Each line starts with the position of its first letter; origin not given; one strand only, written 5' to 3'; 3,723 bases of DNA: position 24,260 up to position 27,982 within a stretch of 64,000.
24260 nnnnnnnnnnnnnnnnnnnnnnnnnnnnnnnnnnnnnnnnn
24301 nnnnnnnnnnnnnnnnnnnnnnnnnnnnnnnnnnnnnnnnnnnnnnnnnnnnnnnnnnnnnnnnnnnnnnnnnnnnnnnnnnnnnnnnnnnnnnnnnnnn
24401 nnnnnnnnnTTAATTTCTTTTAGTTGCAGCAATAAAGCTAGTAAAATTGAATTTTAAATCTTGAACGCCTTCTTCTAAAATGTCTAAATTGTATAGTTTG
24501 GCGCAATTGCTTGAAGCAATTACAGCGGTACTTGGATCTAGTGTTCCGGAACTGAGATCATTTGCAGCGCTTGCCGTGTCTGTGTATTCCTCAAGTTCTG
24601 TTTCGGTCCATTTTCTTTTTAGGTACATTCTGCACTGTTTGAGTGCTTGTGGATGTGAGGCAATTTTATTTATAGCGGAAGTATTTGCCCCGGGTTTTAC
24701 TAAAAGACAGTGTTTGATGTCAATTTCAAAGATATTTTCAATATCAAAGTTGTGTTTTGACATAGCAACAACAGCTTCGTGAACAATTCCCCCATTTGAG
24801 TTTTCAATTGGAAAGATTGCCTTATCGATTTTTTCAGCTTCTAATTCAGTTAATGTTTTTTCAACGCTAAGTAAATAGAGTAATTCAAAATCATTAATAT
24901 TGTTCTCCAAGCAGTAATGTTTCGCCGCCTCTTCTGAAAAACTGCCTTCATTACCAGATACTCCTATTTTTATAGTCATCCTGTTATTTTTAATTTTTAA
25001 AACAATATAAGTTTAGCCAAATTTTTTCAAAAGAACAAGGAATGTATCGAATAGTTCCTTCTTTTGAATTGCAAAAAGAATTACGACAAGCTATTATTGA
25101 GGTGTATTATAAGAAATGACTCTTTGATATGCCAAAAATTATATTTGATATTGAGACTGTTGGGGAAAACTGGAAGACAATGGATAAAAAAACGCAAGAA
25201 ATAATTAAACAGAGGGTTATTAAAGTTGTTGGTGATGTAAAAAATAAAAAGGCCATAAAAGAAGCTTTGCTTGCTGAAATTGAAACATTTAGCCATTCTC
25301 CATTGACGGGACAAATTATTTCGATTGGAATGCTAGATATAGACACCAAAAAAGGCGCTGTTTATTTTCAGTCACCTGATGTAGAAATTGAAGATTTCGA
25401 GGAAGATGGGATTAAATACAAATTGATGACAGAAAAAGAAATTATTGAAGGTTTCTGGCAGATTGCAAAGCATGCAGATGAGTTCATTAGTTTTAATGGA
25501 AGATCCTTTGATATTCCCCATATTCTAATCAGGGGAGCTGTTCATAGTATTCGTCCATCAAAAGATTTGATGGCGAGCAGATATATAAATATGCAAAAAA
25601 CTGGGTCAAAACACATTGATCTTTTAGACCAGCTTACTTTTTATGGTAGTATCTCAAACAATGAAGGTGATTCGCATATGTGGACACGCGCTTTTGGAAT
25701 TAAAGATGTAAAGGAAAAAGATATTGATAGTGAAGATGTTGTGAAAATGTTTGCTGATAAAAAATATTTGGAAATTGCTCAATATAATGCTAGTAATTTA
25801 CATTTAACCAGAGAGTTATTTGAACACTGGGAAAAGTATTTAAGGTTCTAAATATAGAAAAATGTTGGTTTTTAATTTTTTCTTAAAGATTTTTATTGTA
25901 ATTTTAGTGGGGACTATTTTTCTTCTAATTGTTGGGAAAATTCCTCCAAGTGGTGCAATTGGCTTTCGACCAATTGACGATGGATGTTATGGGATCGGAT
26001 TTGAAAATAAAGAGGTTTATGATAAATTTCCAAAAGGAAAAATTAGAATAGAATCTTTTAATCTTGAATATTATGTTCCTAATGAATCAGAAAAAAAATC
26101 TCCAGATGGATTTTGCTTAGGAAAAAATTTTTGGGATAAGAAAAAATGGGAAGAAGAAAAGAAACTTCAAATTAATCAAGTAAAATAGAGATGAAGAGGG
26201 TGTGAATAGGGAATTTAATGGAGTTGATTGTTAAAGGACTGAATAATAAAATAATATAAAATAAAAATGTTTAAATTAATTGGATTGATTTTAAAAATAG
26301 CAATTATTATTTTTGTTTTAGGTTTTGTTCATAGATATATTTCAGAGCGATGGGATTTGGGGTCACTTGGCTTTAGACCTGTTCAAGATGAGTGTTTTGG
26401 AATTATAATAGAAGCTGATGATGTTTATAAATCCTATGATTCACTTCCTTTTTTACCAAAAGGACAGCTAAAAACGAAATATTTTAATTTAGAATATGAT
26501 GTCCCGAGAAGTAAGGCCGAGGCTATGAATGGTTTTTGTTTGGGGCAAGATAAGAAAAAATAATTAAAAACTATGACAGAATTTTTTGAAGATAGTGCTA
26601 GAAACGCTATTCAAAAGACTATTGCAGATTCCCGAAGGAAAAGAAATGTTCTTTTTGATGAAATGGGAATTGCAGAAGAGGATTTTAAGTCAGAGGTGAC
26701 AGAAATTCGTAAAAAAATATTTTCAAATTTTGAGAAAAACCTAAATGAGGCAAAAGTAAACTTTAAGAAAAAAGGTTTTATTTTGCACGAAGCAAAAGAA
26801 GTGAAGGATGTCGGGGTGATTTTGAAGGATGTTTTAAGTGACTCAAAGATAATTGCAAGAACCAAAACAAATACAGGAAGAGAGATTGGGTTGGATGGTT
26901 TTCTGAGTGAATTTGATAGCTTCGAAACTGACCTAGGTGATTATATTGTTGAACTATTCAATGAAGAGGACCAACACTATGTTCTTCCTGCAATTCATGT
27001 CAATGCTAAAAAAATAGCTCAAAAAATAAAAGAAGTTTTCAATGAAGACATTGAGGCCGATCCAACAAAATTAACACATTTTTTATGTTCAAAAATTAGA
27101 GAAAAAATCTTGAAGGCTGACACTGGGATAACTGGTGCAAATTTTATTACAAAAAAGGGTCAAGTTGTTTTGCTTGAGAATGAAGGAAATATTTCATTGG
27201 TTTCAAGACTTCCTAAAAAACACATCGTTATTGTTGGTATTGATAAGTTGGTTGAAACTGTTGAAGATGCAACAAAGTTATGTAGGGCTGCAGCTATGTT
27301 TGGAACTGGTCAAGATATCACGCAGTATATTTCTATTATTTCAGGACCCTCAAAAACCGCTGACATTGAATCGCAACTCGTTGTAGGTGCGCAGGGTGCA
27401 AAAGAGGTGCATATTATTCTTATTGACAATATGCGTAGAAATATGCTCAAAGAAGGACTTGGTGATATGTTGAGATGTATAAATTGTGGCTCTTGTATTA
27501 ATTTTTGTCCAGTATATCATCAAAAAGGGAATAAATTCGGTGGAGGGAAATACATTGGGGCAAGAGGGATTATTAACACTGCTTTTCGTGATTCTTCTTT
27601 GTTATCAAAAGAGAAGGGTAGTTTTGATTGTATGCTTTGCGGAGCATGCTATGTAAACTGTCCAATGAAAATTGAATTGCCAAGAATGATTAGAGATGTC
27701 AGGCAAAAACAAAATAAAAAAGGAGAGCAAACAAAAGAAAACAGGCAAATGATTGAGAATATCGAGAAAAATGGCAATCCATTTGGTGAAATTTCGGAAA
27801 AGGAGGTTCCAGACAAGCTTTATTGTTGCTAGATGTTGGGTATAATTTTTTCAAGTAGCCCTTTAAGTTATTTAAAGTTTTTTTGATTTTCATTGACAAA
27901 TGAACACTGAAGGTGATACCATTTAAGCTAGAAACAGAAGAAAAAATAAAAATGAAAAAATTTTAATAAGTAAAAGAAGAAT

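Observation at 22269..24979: Compact pheA-tyrA-aminotransferase cluster with chorismate mutase fused at the C-terminus of prephenate dehydrogenase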

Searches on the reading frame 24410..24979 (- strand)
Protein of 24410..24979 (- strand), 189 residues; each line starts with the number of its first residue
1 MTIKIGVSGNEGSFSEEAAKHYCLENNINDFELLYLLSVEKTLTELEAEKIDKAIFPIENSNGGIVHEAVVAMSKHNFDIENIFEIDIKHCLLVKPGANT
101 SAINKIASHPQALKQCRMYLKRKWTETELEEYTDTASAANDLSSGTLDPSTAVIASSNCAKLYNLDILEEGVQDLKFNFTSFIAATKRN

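Call 3: search_protein_families(library=pfam, proteins=[window:24410-24979:-], max_evalue=0.1)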
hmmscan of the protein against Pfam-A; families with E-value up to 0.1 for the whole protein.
window:24410-24979:- (189 aa): 1 family
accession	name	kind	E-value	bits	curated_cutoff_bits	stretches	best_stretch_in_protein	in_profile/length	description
PF00800.23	PDT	-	1.8e-45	155.4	25.2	1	5-187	1-178/181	Prephenate dehydratase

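Call 4: search_protein_families(library=ncbifam, proteins=[window:24410-24979:-], max_evalue=0.1)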
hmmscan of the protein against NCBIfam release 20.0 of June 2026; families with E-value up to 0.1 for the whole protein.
window:24410-24979:- (189 aa): 4 families
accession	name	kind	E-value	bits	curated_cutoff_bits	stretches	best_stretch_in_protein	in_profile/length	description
NF008865.0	PRK11898.1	equivalog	5.5e-37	127.4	219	1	3-187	2-184/284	prephenate dehydratase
NF008866.0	PRK11899.1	equivalog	4.9e-31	108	359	1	3-187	6-182/283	prephenate dehydratase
NF007910.0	PRK10622.1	equivalog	3.1e-23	82.3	577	1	4-187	105-285/386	bifunctional chorismate mutase/prephenate dehydratase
TIGR00225.1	prc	subfamily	0.031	13.3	218.6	1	24-83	154-212/335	C-terminal processing peptidase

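Call 18: list_cluster_members(proteins=[P0001, window:24410-24979:-, window:22269-23366:-])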
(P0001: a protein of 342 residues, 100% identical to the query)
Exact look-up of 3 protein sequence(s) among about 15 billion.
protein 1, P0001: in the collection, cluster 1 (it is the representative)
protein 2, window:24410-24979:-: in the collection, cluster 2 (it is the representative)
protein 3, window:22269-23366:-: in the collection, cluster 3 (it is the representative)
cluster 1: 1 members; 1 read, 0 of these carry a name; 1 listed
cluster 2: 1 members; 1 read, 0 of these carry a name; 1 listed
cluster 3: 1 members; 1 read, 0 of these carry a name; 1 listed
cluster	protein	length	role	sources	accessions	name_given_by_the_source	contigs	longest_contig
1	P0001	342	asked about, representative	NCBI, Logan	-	-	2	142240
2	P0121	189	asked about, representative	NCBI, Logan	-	-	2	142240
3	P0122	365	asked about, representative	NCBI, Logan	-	-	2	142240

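Call 47: search_solved_structures(query=window:24410-24979:-, max_evalue=0.001, show_alignments=2)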
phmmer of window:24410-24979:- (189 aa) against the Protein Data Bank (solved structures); distinct sequences matched with E-value up to 0.001: 5.
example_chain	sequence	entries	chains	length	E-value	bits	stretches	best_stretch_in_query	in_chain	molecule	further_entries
2qmx_A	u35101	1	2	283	4.1e-20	75.6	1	40-185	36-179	Prephenate dehydratase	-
6vh5_A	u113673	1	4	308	1.3e-14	57.8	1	10-187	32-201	Prephenate dehydratase:Amino acid-binding ACT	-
4lub_A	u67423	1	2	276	1.3e-13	54.5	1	2-182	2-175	Putative prephenate dehydratase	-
3mwb_A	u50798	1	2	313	5.4e-08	36.2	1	30-186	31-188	Prephenate dehydratase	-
7alz_A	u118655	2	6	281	6.5e-08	35.9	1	42-188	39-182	Prephenate dehydratase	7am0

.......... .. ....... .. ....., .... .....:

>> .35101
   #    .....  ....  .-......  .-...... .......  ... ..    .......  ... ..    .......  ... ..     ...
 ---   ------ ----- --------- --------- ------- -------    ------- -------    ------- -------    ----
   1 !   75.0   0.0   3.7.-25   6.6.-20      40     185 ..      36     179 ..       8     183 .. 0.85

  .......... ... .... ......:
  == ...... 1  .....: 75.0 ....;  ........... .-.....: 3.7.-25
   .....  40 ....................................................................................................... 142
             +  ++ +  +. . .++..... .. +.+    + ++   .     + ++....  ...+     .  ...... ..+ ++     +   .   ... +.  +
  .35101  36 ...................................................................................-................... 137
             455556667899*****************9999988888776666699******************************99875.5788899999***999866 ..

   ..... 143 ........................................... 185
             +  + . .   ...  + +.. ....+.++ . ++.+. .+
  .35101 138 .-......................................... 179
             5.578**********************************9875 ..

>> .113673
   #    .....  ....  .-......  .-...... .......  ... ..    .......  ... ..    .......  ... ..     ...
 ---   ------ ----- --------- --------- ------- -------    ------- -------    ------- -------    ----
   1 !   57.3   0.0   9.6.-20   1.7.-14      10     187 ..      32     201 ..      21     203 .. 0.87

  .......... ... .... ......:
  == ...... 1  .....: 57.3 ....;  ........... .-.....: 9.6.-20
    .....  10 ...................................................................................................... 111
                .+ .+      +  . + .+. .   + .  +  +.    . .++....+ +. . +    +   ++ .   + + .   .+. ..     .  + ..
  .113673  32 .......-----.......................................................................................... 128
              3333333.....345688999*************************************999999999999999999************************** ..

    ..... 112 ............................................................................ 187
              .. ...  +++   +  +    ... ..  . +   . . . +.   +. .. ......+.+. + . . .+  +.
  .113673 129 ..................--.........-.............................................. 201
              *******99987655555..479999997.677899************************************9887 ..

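Call 53: search_protein_representatives(protein=window:24410-24979:-)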
Query: 189 residues. Proteins with E-value up to 0.001 (for the whole library): 7818; up to 1e-10: 2992; up to 1e-30: 66. The best 150 are listed.
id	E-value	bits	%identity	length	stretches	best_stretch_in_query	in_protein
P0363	1.3e-64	233.6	57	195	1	3-185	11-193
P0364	1.4e-55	204.1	53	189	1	3-188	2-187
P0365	2.8e-55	203.2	55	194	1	4-186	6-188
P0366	3.9e-54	199.5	55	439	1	3-186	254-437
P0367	4.4e-50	186.3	52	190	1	3-185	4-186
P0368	8.4e-48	178.9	50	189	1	4-188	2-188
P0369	1.7e-46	174.6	48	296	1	3-187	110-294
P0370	5.8e-46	172.9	49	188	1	4-185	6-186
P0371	4.7e-45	169.9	50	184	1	9-187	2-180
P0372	8.4e-44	165.8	47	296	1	3-187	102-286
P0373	3.1e-43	164.0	38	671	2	51-185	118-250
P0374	4.5e-42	160.2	45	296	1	3-187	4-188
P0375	6.7e-42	159.6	46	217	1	3-186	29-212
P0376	3.1e-41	157.5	44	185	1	3-185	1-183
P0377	1.1e-40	155.6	43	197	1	3-186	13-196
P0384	9.9e-38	146.1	43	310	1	4-185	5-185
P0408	3.0e-33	131.5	40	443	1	4-185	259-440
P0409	3.6e-33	131.2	37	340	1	3-185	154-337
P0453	9.6e-28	113.6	36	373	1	4-185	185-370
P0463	7.8e-27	110.6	36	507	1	3-188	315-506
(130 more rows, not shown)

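Call 54: search_protein_families(library=pfam, proteins=[P0366, P0369, P0373, P0409, P0453, P0463, P0384, P0408], max_evalue=0.0001)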
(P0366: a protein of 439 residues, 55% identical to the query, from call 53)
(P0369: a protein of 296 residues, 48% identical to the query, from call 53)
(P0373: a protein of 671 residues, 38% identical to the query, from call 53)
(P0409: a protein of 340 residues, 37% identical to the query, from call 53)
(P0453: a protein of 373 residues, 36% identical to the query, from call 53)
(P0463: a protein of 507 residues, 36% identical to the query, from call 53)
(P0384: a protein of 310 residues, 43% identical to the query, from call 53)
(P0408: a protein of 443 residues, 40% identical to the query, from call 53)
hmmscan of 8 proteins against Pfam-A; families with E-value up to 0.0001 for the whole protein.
P0366 (439 aa): 3 families
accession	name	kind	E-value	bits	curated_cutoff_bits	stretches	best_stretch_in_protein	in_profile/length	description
PF00800.23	PDT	-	9.4e-45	153.1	25.2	1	256-435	1-175/181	Prephenate dehydratase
PF02153.23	PDH_N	-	5.6e-15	55.6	26.5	1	47-118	39-110/154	Prephenate dehydrogenase, nucleotide-binding domain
PF02826.25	2-Hacid_dh_C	-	9.9e-06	25.5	25.1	0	3-119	36-160/178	D-isomer specific 2-hydroxyacid dehydrogenase, NAD binding domain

P0369 (296 aa): 2 families
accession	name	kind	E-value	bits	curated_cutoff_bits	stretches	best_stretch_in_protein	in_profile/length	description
PF00800.23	PDT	-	1.6e-46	158.9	25.2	1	113-294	2-178/181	Prephenate dehydratase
PF01817.26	CM_2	-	1.9e-17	63.7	27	1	12-91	1-80/80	Chorismate mutase type II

P0373 (671 aa): 2 families
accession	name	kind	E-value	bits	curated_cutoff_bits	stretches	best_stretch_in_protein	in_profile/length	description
PF00800.23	PDT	-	4.7e-115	382.1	25.2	2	429-605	1-180/181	Prephenate dehydratase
PF01842.31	ACT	-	2.1e-11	43.8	27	1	620-657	1-38/66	ACT domain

P0409 (340 aa): 1 family
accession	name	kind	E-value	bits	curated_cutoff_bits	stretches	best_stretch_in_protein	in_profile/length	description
PF00800.23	PDT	-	5.2e-35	121.3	25.2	1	156-339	1-178/181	Prephenate dehydratase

P0453 (373 aa): 1 family
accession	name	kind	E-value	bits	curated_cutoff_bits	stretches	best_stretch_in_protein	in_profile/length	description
PF00800.23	PDT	-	1.5e-34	119.8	25.2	1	187-372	2-178/181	Prephenate dehydratase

P0463 (507 aa): 2 families
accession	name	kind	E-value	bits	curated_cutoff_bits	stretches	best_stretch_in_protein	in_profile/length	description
PF00800.23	PDT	-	3.1e-29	102.5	25.2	1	317-506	1-179/181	Prephenate dehydratase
PF02153.23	PDH_N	-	8.2e-06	25.8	26.5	1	34-103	35-108/154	Prephenate dehydrogenase, nucleotide-binding domain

P0384 (310 aa): 2 families
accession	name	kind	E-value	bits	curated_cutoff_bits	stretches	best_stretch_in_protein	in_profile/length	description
PF00800.23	PDT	-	5.6e-44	150.5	25.2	1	7-186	2-177/181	Prephenate dehydratase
PF01817.26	CM_2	-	7.2e-22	77.8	27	1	233-310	2-79/80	Chorismate mutase type II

P0408 (443 aa): 5 families
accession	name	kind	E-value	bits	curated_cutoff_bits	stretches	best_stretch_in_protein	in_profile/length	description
PF00800.23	PDT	-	3.5e-42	144.7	25.2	1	260-443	1-179/181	Prephenate dehydratase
PF02153.23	PDH_N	-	1.7e-16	60.6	26.5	1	39-130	20-116/154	Prephenate dehydrogenase, nucleotide-binding domain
PF03807.23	F420_oxidored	-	3.7e-09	37.5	21.6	1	12-93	2-91/94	NADP oxidoreductase coenzyme F420-dependent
PF02826.25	2-Hacid_dh_C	-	4.4e-08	33.1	25.1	1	11-81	38-111/178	D-isomer specific 2-hydroxyacid dehydrogenase, NAD binding domain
PF03446.21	NAD_binding_2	-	4.6e-05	23.9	21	1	12-97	2-96/161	NAD binding domain of 6-phosphogluconate dehydrogenase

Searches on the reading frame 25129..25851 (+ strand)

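Call 9: search_protein_families(library=pfam, proteins=[window:25129-25851:+], max_evalue=0.00001)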
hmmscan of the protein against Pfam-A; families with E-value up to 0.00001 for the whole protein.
window:25129-25851:+ (240 aa): 2 families
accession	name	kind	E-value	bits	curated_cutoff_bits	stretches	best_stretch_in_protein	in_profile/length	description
PF10108.15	DNA_pol_B_exo2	-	1.6e-13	51.2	24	1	96-223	31-162/213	Predicted 3'-5' exonuclease related to the exonuclease domain of PolB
PF13482.12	RNase_H_2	-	8.5e-08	32.7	22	1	51-215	5-136/165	RNase_H superfamily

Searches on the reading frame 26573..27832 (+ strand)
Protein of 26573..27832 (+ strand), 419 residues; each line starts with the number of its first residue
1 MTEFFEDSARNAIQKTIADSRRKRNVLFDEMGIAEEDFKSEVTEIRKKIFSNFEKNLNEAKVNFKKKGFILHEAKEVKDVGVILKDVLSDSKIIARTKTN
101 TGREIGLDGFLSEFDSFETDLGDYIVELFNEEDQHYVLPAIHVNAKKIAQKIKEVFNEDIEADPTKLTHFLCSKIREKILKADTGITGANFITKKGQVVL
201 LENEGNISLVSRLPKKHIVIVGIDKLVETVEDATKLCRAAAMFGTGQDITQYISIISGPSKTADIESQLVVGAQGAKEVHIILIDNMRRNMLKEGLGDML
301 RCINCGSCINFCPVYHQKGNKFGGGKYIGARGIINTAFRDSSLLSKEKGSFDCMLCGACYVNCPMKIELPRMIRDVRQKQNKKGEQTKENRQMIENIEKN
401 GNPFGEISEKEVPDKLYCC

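Call 9: search_protein_families(library=pfam, proteins=[window:26573-27832:+], max_evalue=0.00001)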
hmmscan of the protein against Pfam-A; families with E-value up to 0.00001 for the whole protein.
window:26573-27832:+ (419 aa): 9 families
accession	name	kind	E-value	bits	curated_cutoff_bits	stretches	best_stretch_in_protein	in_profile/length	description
PF02589.21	LUD_dom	-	3e-44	151.5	22.6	1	58-284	2-189/189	LUD domain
PF13183.11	Fer4_8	-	2.6e-12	47.5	27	1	299-367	2-68/68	4Fe-4S dicluster domain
PF13534.11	Fer4_17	-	7.5e-09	36.5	22.2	1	301-367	1-60/61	4Fe-4S dicluster domain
PF13237.11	Fer4_10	-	1.4e-07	31.7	25.5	1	301-364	8-53/53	4Fe-4S dicluster domain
PF13187.11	Fer4_9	-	7.2e-07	29.6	27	1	301-366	1-50/52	4Fe-4S dicluster domain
PF12800.12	Fer4_4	-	4.3e-06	27.1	24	0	301-315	3-17/17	4Fe-4S binding domain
PF13484.11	Fer4_16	-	4.5e-06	27.8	30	0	301-319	1-19/66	4Fe-4S double cluster binding domain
PF00037.32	Fer4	-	7.7e-06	25.9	21.1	0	298-314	4-20/24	4Fe-4S binding domain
PF12838.12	Fer4_7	-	9.6e-06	26.4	27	0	301-366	1-51/52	4Fe-4S dicluster domain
